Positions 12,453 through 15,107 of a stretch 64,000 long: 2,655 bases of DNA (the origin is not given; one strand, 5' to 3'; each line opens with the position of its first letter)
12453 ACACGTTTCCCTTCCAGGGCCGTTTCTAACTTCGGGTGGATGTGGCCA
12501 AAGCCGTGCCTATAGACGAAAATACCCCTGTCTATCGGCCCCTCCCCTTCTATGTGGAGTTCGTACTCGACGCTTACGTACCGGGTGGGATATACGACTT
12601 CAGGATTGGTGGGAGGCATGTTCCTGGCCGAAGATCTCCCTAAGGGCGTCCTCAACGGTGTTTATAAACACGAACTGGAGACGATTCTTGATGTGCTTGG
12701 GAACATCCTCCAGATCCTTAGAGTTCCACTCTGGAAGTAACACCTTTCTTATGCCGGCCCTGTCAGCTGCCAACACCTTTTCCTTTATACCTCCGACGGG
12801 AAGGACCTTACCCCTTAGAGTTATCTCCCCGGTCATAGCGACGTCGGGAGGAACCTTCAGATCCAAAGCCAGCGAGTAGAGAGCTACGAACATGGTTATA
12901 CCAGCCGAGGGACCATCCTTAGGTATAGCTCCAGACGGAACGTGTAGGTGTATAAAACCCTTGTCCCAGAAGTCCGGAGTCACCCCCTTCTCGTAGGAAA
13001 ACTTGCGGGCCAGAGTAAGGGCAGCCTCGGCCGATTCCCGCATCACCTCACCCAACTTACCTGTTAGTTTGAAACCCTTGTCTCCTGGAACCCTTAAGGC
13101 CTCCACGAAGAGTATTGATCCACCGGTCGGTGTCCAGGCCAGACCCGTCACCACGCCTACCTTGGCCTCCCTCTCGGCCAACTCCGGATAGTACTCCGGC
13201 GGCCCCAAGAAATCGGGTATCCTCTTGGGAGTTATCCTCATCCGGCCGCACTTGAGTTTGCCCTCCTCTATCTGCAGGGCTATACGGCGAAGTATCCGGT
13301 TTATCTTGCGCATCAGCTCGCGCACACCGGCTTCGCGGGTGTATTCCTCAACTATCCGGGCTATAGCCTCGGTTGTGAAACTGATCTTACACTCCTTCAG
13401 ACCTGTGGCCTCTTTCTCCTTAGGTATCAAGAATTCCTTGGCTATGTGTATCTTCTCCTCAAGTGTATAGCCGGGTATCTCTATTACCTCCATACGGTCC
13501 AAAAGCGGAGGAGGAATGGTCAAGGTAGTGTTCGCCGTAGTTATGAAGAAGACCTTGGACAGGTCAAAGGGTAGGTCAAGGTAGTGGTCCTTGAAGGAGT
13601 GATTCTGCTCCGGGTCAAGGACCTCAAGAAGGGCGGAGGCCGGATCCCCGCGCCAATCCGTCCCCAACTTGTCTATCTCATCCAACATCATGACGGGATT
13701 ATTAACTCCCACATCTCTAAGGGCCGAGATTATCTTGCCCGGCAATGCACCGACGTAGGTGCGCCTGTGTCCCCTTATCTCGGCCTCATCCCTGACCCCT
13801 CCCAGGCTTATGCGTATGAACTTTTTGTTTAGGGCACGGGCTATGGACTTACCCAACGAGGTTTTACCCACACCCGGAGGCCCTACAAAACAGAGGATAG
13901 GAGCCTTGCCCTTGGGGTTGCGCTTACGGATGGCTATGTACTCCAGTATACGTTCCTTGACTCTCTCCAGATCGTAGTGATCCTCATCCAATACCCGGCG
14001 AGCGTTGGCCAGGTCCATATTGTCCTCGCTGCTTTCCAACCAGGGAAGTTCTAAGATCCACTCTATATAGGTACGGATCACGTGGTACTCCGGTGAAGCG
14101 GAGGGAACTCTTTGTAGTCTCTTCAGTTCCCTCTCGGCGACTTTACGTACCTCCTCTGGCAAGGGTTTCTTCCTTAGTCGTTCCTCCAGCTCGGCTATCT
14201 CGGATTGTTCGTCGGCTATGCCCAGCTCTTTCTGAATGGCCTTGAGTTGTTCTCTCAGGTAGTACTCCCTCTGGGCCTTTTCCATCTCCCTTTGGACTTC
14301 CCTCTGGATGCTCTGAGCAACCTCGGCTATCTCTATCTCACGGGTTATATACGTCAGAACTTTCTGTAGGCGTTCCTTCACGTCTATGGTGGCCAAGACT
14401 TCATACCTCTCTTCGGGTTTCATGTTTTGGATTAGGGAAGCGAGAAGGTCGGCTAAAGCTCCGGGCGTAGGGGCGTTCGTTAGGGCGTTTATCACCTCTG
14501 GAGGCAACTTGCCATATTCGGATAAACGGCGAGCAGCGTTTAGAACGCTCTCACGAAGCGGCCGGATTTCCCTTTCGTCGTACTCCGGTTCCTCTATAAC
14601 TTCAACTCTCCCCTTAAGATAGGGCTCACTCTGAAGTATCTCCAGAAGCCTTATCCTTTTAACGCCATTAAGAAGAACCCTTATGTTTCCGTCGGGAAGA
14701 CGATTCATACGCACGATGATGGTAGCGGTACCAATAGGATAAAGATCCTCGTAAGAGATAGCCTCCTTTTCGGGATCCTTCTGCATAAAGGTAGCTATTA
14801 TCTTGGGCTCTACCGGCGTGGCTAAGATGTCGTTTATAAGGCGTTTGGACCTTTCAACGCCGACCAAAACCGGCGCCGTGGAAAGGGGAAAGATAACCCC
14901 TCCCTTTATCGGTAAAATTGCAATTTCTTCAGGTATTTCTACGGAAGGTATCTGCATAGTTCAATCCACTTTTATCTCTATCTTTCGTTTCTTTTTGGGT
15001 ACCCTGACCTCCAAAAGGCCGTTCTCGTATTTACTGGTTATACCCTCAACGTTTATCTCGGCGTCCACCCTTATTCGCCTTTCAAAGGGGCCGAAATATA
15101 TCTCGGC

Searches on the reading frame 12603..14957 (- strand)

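Call 42: search_protein_families(library=ncbifam, max_evalue=0.00001, proteins=[window:12603-14957:-])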
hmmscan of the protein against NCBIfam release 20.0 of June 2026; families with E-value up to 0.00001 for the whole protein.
window:12603-14957:- (785 aa): 9 families
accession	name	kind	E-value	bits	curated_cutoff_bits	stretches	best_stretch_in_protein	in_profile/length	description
TIGR00763.1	lon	equivalog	6.8e-288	957.5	608.05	1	14-776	2-795/795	endopeptidase La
NF008053.0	PRK10787.1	equivalog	3.1e-228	759.7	891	1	11-773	10-768/784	endopeptidase La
TIGR02903.1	spore_lon_C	equivalog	2.9e-24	85.6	678.8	1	593-773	439-612/615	Lon family ATP-dependent protease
TIGR02902.1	spore_lonB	equivalog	5.8e-24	84.6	723.3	1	665-776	425-531/531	ATP-dependent protease LonB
TIGR00764.1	lon_rel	equivalog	7.3e-24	84.3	516.6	1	590-779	409-596/608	ATP-dependent protease LonB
TIGR02653.1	Lon_rel_chp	hypoth_equivalog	2.8e-09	35.9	628.25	1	623-772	519-668/675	protease Lon-related BREX system protein BrxL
NF003229.0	PRK04195.1-5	equivalog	2.9e-07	29.6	280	1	329-438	21-120/413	replication factor C large subunit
TIGR00416.1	sms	equivalog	3.4e-07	29.4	403.05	1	675-749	363-437/454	DNA repair protein RadA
TIGR02639.1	ClpA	equivalog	5.5e-07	28.2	993.15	0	351-449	486-582/734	ATP-dependent Clp protease ATP-binding subunit ClpA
